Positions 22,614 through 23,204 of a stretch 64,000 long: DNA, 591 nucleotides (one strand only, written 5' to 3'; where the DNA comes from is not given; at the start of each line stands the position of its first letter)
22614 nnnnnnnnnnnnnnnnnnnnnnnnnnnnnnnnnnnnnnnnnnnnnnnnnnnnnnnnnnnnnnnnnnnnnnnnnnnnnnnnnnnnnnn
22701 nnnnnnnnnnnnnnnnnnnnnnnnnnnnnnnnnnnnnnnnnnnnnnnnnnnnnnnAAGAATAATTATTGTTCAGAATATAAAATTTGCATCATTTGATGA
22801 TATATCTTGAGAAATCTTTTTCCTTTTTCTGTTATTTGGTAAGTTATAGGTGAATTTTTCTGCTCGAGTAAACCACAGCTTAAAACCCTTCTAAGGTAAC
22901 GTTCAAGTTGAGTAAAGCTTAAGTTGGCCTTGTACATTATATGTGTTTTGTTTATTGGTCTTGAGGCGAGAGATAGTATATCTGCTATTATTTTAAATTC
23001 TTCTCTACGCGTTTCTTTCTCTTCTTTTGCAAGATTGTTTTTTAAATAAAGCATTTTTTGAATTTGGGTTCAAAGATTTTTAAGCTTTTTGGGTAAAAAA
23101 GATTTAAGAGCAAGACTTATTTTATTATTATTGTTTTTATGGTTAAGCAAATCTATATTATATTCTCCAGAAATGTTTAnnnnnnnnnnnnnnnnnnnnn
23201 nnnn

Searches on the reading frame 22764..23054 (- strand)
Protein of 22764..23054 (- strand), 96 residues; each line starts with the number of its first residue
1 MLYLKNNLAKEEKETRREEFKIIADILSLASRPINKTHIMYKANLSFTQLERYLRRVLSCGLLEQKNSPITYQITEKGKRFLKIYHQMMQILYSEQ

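Call 39: search_protein_families(library=pfam, proteins=[window:22764-23054:-], max_evalue=0.01)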
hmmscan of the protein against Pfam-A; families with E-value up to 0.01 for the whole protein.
window:22764-23054:- (96 aa): 5 families
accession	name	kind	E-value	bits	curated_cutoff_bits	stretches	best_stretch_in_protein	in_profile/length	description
PF14947.12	HTH_45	-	1e-19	70.7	25.5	1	16-90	1-74/77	Winged helix-turn-helix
PF24409.1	wHTH-PRTase_assc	-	2.3e-05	24.8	27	1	26-87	3-60/83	wHTH-PRTase associated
PF25213.1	HVO_A0261_N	-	0.0048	17.2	35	1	28-91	19-80/86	HVO_A0261 N-terminal domain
PF08100.18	Dimerisation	-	0.0072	16.6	25.6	1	23-83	30-92/93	O-methyltransferase dimerisation domain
PF14277.12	DUF4364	-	0.0081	16.4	26.9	0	39-87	25-75/162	Domain of unknown function (DUF4364)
